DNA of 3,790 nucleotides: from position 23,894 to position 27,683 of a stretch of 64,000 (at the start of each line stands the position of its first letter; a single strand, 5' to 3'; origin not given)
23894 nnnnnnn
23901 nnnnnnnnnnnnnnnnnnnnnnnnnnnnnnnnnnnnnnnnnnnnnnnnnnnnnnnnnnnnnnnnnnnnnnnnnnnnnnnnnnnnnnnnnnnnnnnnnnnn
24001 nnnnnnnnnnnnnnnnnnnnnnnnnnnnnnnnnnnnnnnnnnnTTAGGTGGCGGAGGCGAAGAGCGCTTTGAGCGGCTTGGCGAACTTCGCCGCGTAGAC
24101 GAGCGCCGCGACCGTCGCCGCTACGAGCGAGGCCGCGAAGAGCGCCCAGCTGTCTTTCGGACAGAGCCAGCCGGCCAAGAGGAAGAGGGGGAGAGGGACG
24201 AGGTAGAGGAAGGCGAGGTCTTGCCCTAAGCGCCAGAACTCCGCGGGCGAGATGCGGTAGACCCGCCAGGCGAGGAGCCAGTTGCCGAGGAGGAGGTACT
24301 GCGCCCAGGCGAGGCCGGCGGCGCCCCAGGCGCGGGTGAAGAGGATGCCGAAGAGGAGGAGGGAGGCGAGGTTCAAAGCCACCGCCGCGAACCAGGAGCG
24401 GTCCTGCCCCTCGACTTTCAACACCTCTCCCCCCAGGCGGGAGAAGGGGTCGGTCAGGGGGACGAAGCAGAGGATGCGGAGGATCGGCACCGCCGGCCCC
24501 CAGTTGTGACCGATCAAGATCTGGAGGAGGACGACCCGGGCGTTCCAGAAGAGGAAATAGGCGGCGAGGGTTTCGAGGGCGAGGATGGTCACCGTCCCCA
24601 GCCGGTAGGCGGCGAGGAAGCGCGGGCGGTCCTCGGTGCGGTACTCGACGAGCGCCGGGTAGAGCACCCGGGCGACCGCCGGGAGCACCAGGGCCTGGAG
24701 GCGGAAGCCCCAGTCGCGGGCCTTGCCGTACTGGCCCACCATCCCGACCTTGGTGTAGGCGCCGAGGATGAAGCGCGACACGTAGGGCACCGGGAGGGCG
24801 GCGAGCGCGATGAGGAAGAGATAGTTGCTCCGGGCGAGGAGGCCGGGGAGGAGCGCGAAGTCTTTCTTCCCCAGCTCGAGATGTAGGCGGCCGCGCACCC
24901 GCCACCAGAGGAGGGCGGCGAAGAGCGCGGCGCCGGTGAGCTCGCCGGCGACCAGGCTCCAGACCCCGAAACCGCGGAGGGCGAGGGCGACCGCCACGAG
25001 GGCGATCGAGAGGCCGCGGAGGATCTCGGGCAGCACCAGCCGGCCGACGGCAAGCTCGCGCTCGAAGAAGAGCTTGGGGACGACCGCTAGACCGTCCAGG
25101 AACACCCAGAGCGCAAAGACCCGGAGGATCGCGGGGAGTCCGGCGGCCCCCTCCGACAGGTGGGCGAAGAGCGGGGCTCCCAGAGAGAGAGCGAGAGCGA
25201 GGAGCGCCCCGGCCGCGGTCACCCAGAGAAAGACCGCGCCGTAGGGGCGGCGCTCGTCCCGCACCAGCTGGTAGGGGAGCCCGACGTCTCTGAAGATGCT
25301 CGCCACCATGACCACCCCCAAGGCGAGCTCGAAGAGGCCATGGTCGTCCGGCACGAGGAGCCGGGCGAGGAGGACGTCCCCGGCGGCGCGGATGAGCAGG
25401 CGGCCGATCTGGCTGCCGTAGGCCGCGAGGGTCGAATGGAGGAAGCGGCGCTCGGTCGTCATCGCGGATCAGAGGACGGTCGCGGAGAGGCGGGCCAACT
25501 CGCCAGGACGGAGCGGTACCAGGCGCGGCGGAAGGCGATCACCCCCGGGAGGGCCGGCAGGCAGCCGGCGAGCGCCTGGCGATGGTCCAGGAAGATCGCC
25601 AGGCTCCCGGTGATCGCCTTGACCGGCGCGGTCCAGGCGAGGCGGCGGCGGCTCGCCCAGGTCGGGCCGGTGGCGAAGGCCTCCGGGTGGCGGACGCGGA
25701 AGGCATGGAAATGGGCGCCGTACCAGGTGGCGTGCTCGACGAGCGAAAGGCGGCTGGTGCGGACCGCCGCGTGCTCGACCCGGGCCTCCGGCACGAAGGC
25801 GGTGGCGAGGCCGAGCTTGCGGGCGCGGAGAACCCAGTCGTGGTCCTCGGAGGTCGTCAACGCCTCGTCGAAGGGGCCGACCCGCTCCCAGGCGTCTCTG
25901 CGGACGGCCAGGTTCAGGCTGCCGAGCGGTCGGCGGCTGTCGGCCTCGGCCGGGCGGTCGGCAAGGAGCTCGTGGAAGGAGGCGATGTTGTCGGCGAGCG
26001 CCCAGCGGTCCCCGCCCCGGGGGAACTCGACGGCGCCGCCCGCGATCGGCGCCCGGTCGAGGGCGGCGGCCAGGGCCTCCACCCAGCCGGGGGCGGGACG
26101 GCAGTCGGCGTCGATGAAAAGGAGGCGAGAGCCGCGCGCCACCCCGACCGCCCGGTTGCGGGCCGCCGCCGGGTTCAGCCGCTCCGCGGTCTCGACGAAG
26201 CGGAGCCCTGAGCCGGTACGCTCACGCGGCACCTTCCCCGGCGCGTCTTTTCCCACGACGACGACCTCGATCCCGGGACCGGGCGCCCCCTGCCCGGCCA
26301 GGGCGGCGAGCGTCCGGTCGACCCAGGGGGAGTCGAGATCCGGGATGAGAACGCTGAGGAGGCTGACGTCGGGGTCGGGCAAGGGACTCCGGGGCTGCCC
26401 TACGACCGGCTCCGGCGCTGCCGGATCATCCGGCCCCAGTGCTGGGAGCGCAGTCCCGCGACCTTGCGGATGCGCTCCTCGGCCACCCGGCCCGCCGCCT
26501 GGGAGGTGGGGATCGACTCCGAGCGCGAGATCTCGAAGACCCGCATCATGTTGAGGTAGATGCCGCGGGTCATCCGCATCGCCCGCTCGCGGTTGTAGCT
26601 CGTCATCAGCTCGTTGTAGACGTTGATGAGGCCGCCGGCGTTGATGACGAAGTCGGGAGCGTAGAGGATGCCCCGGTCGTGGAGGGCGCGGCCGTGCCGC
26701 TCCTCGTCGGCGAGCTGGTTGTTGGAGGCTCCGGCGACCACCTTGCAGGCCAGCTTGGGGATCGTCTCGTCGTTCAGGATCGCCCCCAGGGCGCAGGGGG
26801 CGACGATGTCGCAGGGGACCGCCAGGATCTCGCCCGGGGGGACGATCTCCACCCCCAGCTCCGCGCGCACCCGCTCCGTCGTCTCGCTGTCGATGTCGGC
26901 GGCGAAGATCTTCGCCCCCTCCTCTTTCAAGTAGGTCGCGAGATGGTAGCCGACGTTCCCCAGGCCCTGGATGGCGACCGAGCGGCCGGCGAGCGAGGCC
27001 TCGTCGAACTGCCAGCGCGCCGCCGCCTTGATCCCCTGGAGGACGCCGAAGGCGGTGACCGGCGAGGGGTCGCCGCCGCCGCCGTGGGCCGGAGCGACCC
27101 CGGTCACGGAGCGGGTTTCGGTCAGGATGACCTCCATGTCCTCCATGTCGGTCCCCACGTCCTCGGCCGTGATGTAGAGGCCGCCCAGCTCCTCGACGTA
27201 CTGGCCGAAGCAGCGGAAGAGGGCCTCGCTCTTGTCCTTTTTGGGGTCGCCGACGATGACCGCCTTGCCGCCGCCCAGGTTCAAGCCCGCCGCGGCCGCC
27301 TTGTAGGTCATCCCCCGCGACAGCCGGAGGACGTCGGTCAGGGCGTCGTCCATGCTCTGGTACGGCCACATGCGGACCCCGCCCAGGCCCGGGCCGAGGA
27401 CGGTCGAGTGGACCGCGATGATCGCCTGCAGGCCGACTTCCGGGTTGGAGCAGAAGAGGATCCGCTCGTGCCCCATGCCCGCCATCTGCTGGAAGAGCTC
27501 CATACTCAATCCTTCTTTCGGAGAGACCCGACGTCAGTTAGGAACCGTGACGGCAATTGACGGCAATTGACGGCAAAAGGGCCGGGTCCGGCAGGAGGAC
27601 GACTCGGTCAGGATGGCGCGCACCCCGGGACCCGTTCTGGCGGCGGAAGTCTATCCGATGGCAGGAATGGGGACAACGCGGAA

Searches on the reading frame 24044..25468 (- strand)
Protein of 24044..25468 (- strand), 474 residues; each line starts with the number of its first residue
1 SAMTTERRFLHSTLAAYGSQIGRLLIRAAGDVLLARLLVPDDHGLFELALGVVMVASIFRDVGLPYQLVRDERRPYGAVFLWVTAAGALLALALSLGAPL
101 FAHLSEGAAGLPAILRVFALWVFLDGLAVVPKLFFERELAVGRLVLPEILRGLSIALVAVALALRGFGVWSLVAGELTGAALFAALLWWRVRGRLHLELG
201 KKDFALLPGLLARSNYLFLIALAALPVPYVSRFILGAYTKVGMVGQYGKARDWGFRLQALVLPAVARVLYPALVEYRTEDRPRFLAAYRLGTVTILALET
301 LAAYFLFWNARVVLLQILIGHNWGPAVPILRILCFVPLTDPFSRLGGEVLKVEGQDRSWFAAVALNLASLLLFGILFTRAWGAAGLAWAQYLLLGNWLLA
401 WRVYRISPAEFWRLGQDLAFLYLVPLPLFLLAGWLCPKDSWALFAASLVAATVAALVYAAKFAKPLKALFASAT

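Call 45: search_protein_families(library=pfam, proteins=[window:24044-25468:-], max_evalue=0.0001)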
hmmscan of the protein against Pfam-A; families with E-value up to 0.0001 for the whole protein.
window:24044-25468:- (474 aa): 2 families
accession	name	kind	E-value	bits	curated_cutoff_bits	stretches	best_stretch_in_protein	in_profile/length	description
PF13440.11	Polysacc_synt_3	-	2e-34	119.6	23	1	33-328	1-293/293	Polysaccharide biosynthesis protein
PF01943.22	Polysacc_synt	-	4.3e-17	62.9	28.2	1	25-275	17-272/274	Polysaccharide biosynthesis protein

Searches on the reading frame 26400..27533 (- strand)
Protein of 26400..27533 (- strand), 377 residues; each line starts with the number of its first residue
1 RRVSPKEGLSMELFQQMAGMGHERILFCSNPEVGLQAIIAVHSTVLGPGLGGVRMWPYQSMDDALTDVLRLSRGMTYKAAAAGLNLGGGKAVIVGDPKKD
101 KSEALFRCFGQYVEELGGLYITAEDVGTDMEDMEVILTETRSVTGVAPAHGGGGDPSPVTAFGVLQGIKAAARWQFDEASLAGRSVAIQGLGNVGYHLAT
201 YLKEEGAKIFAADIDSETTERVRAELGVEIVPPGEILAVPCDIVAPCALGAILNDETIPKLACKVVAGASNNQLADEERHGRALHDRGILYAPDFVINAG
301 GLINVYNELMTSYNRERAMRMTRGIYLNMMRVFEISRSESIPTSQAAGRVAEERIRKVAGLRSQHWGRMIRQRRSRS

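Call 45: search_protein_families(library=pfam, proteins=[window:26400-27533:-], max_evalue=0.0001)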
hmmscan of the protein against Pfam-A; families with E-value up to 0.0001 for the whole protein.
window:26400-27533:- (377 aa): 3 families
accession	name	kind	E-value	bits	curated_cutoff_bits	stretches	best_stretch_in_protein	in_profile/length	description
PF02812.23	ELFV_dehydrog_N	-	1.4e-31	109.4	25.3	1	22-141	1-128/129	Glu/Leu/Phe/Val dehydrogenase, dimerisation domain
PF00208.27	ELFV_dehydrog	-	3.8e-20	73.1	23.4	2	227-315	98-187/241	Glutamate/Leucine/Phenylalanine/Valine dehydrogenase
PF02826.25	2-Hacid_dh_C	-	3.4e-05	23.7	25.1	1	174-244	23-95/178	D-isomer specific 2-hydroxyacid dehydrogenase, NAD binding domain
